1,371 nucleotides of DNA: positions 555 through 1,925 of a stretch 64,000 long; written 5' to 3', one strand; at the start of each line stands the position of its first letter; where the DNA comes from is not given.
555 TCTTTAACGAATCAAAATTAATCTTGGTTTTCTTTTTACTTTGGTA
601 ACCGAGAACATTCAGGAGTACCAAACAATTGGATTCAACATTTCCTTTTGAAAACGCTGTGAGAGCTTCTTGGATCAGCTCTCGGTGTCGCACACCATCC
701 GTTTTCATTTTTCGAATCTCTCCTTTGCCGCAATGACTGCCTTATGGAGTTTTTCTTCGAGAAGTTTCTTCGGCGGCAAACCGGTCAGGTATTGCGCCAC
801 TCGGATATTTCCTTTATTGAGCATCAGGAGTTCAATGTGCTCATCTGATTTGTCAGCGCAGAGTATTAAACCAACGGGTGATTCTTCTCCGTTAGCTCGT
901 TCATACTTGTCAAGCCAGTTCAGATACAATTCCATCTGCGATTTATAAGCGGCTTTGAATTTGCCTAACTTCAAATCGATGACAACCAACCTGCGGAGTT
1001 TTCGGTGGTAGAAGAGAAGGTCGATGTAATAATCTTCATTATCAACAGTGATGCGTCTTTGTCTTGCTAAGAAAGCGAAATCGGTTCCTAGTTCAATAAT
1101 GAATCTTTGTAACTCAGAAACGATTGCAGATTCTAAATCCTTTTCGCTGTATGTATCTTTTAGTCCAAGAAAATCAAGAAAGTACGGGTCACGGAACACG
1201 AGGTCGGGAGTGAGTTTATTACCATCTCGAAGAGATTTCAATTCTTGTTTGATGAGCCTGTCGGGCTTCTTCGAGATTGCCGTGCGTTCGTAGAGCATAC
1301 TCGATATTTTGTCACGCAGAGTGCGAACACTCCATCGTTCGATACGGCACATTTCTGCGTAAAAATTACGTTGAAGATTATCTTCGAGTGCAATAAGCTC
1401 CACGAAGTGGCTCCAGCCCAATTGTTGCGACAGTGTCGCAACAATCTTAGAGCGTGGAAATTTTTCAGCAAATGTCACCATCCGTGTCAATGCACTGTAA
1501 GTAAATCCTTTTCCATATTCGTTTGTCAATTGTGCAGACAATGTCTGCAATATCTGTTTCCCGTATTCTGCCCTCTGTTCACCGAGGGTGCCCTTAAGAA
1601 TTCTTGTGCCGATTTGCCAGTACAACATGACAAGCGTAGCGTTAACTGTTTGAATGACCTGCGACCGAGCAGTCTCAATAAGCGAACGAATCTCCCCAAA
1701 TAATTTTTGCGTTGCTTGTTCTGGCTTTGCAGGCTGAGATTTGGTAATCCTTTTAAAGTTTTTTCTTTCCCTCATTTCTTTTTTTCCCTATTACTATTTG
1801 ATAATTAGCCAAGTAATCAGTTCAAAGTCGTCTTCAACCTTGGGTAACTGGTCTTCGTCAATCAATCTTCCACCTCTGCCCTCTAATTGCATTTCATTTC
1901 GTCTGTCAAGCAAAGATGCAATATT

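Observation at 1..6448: tRNA-Pro-linked defence island with a DISARM-class-1 / YeeABC-like gene set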

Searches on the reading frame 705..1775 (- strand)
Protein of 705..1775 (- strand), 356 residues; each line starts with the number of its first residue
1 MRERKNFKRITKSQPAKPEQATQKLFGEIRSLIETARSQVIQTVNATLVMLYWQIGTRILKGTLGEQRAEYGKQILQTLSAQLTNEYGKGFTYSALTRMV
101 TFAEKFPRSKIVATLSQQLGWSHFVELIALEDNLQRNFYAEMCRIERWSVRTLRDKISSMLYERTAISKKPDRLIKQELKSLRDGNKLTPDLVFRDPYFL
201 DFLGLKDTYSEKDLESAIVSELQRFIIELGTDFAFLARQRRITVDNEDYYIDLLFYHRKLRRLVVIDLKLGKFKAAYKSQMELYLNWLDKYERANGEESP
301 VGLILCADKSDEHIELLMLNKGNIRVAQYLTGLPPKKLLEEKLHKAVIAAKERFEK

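Call 8: search_protein_families(library=pfam, proteins=[window:705-1775:-], max_evalue=0.01)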
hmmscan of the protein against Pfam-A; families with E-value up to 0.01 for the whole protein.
window:705-1775:- (356 aa): 2 families
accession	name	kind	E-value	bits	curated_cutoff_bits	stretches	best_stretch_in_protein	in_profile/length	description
PF06250.17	YhcG_C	-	1.8e-48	164.8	32.5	1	193-343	3-156/157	YhcG PDDEXK nuclease domain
PF17761.7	DUF1016_N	-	1.3e-47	161.8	32.8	1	28-164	1-137/137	DUF1016 N-terminal domain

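Call 9: search_protein_families(library=padloc, proteins=[window:705-1775:-], max_evalue=0.01)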
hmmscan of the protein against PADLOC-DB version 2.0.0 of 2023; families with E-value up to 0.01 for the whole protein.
window:705-1775:- (356 aa): 33 families (the best 25 are shown)
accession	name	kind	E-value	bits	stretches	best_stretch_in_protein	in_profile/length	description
PDLC04807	PDC-S02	-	1.3e-133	443.6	1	18-354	9-346/351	-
PDLC04822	PDC-S02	-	2.4e-118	393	1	20-315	8-293/294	-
PDLC04817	PDC-S02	-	6.1e-94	312.7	2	21-224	7-210/286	-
PDLC04831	PDC-S02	-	3.9e-91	304.1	1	17-345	6-339/346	-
PDLC04795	PDC-S02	-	5.6e-90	300.1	1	18-347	20-344/357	-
PDLC04810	PDC-S02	-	1.1e-81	272.9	1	18-341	7-338/355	-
PDLC04803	PDC-S02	-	8.6e-79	263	1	85-349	4-260/269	-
PDLC04825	PDC-S02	-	2.8e-77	257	1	17-200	9-192/193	-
PDLC04820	PDC-S02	-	1.2e-63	213.3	1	13-345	15-318/332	-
PDLC04827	PDC-S02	-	1.9e-63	212.2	1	19-246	7-231/234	-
PDLC04813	PDC-S02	-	3.3e-49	165.1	1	193-346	7-161/175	-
PDLC04821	PDC-S02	-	6.2e-44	147.4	1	19-141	7-129/133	-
PDLC01464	PD_DExK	-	8.9e-44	146.9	1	121-267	1-126/126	"CAS-I,CAS-II,CAS-III,CAS-IV,CAS-V,CAS-VI; associated"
PDLC04812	PDC-S02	-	2.9e-42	142.1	1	19-164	5-148/151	-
PDLC04826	PDC-S02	-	4.7e-39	132.3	1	18-234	7-217/222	-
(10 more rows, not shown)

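Call 10: search_protein_families(library=ncbifam, proteins=[window:705-1775:-], max_evalue=0.01)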
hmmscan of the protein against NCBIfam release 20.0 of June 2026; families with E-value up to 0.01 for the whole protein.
window:705-1775:- (356 aa): 1 family
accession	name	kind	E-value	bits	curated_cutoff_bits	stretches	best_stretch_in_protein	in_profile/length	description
NF038070.1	LmbU_fam_TF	subfamily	0.0028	17.6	125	1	90-170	56-131/171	LmbU family transcriptional regulator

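Call 11: find_encoding_contigs(protein=window:705-1775:-, flank=10000, max_places=6)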
Protein window:705-1775:- (356 aa): 2 contigs read that carry it; 2 places shown.
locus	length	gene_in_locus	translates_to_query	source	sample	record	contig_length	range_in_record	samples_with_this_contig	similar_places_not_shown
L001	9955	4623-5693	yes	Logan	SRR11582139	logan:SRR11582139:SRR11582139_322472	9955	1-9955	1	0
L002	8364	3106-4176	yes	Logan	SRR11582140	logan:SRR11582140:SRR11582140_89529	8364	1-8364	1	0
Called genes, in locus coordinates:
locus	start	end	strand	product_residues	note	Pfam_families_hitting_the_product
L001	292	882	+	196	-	PF00589:Phage_integrase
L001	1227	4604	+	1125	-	PF09565:RE_NgoFVII (faint), PF13091:PLDc_2 (weak), PF00176:SNF2-rel_dom, PF00270:DEAD (weak), PF04851:ResIII, PF00271:Helicase_C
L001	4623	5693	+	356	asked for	PF17761:DUF1016_N, PF06250:YhcG_C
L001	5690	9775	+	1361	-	PF02384:N6_Mtase (faint), PF01797:Y1_Tnp (weak), PF07669:Eco57I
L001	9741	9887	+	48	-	-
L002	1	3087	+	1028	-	?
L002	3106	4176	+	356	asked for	PF17761:DUF1016_N, PF06250:YhcG_C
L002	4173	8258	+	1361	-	PF02384:N6_Mtase (faint), PF01797:Y1_Tnp (weak), PF07669:Eco57I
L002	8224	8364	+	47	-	?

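Call 14: search_protein_families(library=pfam, proteins=[L001:5690-9772:+, L001:9741-9887:+], max_evalue=0.1)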
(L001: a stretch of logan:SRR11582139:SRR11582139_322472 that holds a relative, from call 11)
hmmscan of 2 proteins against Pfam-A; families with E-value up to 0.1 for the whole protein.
L001:5690-9772:+ (1361 aa): 6 families
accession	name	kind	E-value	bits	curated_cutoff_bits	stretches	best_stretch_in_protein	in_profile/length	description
PF07669.17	Eco57I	-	2.2e-26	93.4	25.3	1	859-1107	1-165/171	Eco57I restriction-modification methylase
PF02384.22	N6_Mtase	-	5.8e-12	46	20.4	2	1011-1150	122-254/311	N-6 DNA Methylase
PF01797.21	Y1_Tnp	-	2.9e-07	31.1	23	1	637-715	38-121/121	Transposase IS200 like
PF20473.4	MmeI_Mtase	-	4.4e-05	23.2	27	1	762-882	9-86/259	MmeI, DNA-methyltransferase domain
PF14335.11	DUF4391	-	0.002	18.5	29.9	1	97-221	63-171/232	Domain of unknown function (DUF4391)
PF01170.24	UPF0020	-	0.0039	17.3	22.3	0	775-798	31-54/197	RMKL-like, methyltransferase domain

L001:9741-9887:+ (48 aa): 0 families

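Call 15: search_protein_families(library=padloc, proteins=[L001:5690-9772:+], max_evalue=0.01)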
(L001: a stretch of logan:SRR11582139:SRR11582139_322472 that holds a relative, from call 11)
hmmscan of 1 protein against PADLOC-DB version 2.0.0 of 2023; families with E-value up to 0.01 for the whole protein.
L001:5690-9772:+ (1361 aa): 30 families (the best 25 are shown)
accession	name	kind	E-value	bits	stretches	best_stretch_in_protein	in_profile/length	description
PDLC03601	REase_MTase_IIG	-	5.5e-55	184.7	5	423-501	333-411/1110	Type IIG restriction enzyme-methyltransferase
PDLC03628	REase_MTase_IIG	-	1.9e-40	136.9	2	957-1357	694-1094/1100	Type IIG restriction enzyme-methyltransferase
PDLC03612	REase_MTase_IIG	-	4.5e-35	119.2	4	1013-1162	805-943/1247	Type IIG restriction enzyme-methyltransferase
PDLC03596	REase_MTase_IIG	-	4.2e-31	105.8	2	841-1130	572-820/1148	Type IIG restriction enzyme-methyltransferase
PDLC03335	MTase_II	-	2.1e-24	84.2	1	963-1198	152-374/607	Type II methyltransferase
PDLC02643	DrmMI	-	1.1e-19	67.8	2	1012-1135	866-986/1347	DrmMI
PDLC03604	REase_MTase_IIG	-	8.1e-19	65.1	2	995-1326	514-842/1011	Type IIG restriction enzyme-methyltransferase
PDLC03348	MTase_II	-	2e-16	57.7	1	1015-1119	347-446/727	Type II methyltransferase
PDLC03629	REase_MTase_IIG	-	1.3e-14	51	1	993-1131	548-690/1182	Type IIG restriction enzyme-methyltransferase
PDLC02638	DrmMI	-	4.8e-12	42.8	1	769-963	595-766/935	DrmMI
PDLC03622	REase_MTase_IIG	-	1.7e-11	40.2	1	769-881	510-620/1524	Type IIG restriction enzyme-methyltransferase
PDLC02527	PglX|PglXI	-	9.7e-11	38.1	2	771-879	301-388/1332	PglX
PDLC03338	MTase_II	-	6e-10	36.5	1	1012-1148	243-369/604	Type II methyltransferase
PDLC03618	REase_MTase_IIG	-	7.4e-10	34.8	2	1012-1138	863-985/1429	Type IIG restriction enzyme-methyltransferase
PDLC03311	MTase_II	-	7.8e-09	32.7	1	1014-1138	101-217/464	Type II methyltransferase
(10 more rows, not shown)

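Call 16: search_protein_families(library=ncbifam, proteins=[L001:5690-9772:+], max_evalue=0.01)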
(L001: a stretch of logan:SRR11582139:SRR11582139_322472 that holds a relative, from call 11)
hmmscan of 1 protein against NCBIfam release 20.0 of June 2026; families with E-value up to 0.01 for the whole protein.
L001:5690-9772:+ (1361 aa): 5 families
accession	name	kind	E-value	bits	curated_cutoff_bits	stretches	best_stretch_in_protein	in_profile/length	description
NF047646.1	REP_Tyr_transpos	equivalog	4.7e-18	65.5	80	1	620-721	26-136/146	REP-associated tyrosine transposase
NF047738.1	antiphage_MADS2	equivalog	1.3e-09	36.9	720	1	1013-1132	441-569/654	methylation-associated defense system DNA methyltransferase MAD2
NF033455.1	BREX_6_MTaseX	exception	8.9e-08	30.1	900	1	756-875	312-393/1319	BREX-6 system adenine-specific DNA-methyltransferase PglX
NF033451.1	BREX_2_MTaseX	equivalog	9.3e-05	20.3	400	0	772-799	223-250/1185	BREX-2 system adenine-specific DNA-methyltransferase PglX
NF033573.1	transpos_IS200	equivalog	0.00016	21.9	55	1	637-714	44-126/126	IS200/IS605 family transposase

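Call 18: find_homologous_proteins(query=L001:5690-9772:+, max_evalue=1e-10)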
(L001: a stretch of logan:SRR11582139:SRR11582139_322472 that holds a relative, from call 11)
Query L001:5690-9772:+ (1361 aa): 8000 proteins with E <= 1e-10 among 8000 candidates; the best 120 are listed.
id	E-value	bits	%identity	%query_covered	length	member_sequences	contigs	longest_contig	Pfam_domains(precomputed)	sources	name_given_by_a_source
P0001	0.0e+0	3100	100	100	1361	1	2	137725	PF02384.23,PF07669.18,PF01797.22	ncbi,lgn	-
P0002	0.0e+0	1593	64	84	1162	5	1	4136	PF02384.23,PF07669.18,PF14335.12,PF01797.22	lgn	-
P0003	0.0e+0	1580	62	82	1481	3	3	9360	PF02384.23,PF07669.18,PF12950.14,PF14335.12,PF01797.22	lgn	-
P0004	0.0e+0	1537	62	37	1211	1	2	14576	PF02384.23,PF07669.18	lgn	-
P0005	0.0e+0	1528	60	48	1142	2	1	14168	PF02384.23,PF07669.18,PF20473.5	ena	-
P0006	0.0e+0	1515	63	45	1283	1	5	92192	PF04480.19,PF02384.23,PF07669.18,PF18741.8,PF20473.5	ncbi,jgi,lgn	jgi:very-short-patch-repair endonuclease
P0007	0.0e+0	1501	62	46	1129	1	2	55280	PF02384.23,PF07669.18,PF20473.5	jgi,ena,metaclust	metaclust:\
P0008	0.0e+0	1482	68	46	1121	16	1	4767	PF02384.23,PF07669.18,PF20473.5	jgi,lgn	-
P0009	0.0e+0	1473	59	45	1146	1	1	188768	PF02384.23,PF07669.18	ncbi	ncbi:MAG: Eco57I restriction-modification methylase domain-containing protein [Desulfobacterales bac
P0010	0.0e+0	1453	63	46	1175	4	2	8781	PF02384.23,PF07669.18,PF20473.5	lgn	-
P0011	0.0e+0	1433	59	83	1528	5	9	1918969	PF02384.23,PF07669.18,PF12950.14,PF20473.5,PF01797.22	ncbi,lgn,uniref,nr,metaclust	ncbi:MAG: hypothetical protein DWB56_08055 [Candidatus Jettenia sp.]|uniref:site-specific DNA-methyl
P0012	0.0e+0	1423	59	83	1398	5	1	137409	PF02384.23,PF07669.18,PF12950.14,PF14335.12,PF01797.22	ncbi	-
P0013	0.0e+0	1419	50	99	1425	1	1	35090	PF02384.23,PF07669.18,PF12950.14,PF01797.22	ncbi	-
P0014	0.0e+0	1417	65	46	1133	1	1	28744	PF02384.23,PF07669.18,PF20473.5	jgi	jgi:adenine-specific DNA-methyltransferase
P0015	0.0e+0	1391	55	48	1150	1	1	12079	PF02384.23,PF07669.18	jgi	jgi:hypothetical protein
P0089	0.0e+0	1108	64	36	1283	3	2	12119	PF02384.23,PF07669.18,PF12950.14,PF20473.5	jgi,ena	-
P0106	0.0e+0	1076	60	38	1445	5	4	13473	PF04480.19,PF02384.23,PF07669.18,PF12950.14,PF18741.8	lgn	-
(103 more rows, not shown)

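Call 19: find_encoding_contigs(protein=P0001, flank=10000, max_places=4)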
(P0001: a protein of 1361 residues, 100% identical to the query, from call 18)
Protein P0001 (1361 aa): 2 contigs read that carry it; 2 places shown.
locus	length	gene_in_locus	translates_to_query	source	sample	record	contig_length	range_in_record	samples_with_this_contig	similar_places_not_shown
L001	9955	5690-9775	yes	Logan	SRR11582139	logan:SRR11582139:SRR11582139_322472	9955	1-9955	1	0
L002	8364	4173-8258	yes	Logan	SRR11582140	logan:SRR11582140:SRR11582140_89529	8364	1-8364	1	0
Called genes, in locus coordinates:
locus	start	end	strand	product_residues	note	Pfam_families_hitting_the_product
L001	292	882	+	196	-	PF00589:Phage_integrase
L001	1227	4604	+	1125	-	PF09565:RE_NgoFVII (faint), PF13091:PLDc_2 (weak), PF00176:SNF2-rel_dom, PF00270:DEAD (weak), PF04851:ResIII, PF00271:Helicase_C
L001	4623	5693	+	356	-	PF17761:DUF1016_N, PF06250:YhcG_C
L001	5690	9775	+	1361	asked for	PF02384:N6_Mtase (faint), PF01797:Y1_Tnp (weak), PF07669:Eco57I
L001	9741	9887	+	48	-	-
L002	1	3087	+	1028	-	?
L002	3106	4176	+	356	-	PF17761:DUF1016_N, PF06250:YhcG_C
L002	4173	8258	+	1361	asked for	PF02384:N6_Mtase (faint), PF01797:Y1_Tnp (weak), PF07669:Eco57I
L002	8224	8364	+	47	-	?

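Call 51: list_cluster_members(proteins=[P0121, P0001, window:708-1775:-, window:7821-8957:+])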
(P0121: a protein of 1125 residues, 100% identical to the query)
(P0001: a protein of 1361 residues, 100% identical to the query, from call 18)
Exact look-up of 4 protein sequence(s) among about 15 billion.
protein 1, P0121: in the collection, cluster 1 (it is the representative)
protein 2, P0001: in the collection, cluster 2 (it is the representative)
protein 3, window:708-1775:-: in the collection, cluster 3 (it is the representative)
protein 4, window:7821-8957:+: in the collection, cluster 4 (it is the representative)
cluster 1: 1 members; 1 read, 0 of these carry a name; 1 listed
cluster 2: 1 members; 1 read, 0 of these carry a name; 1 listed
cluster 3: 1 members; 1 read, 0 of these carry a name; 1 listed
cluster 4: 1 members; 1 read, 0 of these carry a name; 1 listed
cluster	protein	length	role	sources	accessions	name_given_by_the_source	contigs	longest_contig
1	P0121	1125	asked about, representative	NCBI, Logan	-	-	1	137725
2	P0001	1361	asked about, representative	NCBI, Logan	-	-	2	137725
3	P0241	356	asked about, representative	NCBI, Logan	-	-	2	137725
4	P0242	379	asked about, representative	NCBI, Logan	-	-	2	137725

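Call 58: search_solved_structures(query=P0001, max_evalue=0.001)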
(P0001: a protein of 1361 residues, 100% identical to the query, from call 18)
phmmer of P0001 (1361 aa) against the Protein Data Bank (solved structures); distinct sequences matched with E-value up to 0.001: 0.

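Call 80: search_protein_families(library=pfam, proteins=[P0006, P0106, P0089], max_evalue=0.001)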
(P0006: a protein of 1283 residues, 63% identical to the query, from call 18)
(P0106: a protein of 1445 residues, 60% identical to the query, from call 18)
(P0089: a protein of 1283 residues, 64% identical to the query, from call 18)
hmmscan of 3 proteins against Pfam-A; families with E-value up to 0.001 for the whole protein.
P0006 (1283 aa): 5 families
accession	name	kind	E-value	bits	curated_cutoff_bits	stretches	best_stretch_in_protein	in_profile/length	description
PF04480.18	DUF559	-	1.3e-30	105.9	20.6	1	554-659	4-107/109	Protein of unknown function (DUF559)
PF07669.17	Eco57I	-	6.9e-27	95.1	25.3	1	792-1038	1-165/171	Eco57I restriction-modification methylase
PF02384.22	N6_Mtase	-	7.4e-15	55.5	20.4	1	935-1071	117-244/311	N-6 DNA Methylase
PF20473.4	MmeI_Mtase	-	1.5e-05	24.8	27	0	700-814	7-85/259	MmeI, DNA-methyltransferase domain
PF18741.7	MTES_1575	-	1.9e-05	25.1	38.2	1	582-658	13-94/96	REase_MTES_1575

P0106 (1445 aa): 7 families
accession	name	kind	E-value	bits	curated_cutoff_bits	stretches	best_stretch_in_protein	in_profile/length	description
PF07669.17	Eco57I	-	8.8e-41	140.3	25.3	1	793-1043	1-171/171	Eco57I restriction-modification methylase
PF04480.18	DUF559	-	1.8e-28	99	20.6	1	544-647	4-105/109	Protein of unknown function (DUF559)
PF12950.13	TaqI_C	-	8.3e-15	55.5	26.5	1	1162-1331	1-118/118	TaqI-like C-terminal specificity domain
PF02384.22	N6_Mtase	-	6.6e-11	42.5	20.4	1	946-1086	124-261/311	N-6 DNA Methylase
PF18741.7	MTES_1575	-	4.6e-06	27.1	38.2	1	572-646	13-92/96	REase_MTES_1575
PF20473.4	MmeI_Mtase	-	3.4e-05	23.6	27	1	699-1011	12-201/259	MmeI, DNA-methyltransferase domain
PF14335.11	DUF4391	-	7.1e-05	23.2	29.9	1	103-225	55-166/232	Domain of unknown function (DUF4391)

P0089 (1283 aa): 5 families
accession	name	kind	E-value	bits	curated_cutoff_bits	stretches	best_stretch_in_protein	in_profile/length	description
PF07669.17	Eco57I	-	3.4e-40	138.4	25.3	1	720-971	1-171/171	Eco57I restriction-modification methylase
PF02384.22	N6_Mtase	-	5e-11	42.9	20.4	0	870-997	122-243/311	N-6 DNA Methylase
PF20473.4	MmeI_Mtase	-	3.8e-07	30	27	1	631-745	10-88/259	MmeI, DNA-methyltransferase domain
PF12950.13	TaqI_C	-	3.5e-06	27.7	26.5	1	1120-1211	28-118/118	TaqI-like C-terminal specificity domain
PF14335.11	DUF4391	-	0.00012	22.4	29.9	0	96-167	60-127/232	Domain of unknown function (DUF4391)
